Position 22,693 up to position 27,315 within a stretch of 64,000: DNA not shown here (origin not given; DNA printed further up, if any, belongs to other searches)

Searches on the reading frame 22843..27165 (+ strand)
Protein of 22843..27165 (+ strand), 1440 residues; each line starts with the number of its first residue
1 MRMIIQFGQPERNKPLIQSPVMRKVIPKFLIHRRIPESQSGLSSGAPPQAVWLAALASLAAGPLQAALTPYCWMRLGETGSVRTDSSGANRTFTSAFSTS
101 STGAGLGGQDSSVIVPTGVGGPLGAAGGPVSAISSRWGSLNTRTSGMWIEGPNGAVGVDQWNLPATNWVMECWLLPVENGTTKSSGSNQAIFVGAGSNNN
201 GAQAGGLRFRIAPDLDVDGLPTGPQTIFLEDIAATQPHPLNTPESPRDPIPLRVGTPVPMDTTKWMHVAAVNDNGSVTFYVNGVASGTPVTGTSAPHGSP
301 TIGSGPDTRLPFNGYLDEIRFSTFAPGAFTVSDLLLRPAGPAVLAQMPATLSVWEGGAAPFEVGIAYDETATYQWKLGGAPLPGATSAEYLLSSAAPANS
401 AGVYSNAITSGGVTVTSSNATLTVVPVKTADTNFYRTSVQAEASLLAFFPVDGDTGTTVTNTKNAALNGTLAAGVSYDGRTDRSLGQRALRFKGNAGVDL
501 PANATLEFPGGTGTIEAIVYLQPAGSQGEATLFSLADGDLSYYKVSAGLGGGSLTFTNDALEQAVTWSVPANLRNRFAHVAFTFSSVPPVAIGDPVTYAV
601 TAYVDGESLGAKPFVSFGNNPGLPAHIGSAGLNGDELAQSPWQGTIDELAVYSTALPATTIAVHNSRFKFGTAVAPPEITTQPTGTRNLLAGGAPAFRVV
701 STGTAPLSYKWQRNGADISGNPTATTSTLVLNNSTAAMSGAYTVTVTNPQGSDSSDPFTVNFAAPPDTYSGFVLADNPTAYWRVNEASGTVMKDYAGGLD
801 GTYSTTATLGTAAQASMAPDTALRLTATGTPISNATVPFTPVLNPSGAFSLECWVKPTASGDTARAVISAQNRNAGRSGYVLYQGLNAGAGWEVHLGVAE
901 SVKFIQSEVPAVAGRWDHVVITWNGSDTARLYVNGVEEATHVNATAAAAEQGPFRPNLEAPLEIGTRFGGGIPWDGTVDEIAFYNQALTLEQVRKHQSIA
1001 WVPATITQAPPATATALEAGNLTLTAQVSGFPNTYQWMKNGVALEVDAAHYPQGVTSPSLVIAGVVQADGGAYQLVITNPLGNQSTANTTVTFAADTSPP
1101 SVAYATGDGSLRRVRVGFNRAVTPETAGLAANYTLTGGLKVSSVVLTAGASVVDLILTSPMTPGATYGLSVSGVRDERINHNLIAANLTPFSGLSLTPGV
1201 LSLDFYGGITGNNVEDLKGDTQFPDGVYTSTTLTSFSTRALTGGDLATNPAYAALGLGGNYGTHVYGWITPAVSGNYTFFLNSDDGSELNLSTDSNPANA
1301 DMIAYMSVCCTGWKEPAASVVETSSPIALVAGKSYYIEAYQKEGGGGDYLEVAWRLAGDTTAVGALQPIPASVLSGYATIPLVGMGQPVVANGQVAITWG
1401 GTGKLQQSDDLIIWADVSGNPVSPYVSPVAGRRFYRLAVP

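Call 7: search_protein_families(library=pfam, proteins=[window:22843-27165:+], max_evalue=0.01)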
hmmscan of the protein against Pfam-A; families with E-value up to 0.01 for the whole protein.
window:22843-27165:+ (1440 aa): 6 families
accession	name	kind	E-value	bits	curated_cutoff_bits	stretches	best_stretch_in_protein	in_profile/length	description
PF13385.13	Laminin_G_3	-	6.5e-54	182.6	27.6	3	836-993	8-150/151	Concanavalin A-like lectin/glucanases superfamily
PF13927.12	Ig_3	-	1.5e-20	73.9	30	2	676-748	1-78/78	Immunoglobulin domain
PF07679.22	I-set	-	2.7e-15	56.6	23.7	2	1009-1087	6-85/90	Immunoglobulin I-set domain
PF13895.12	Ig_2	-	9.3e-13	48.7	27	1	703-761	25-78/79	Immunoglobulin domain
PF07691.17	PA14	-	3.5e-05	24.1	24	1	1263-1355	48-134/147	PA14 domain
PF00047.31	ig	-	0.00068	20.3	21.8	0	702-754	19-78/81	Immunoglobulin domain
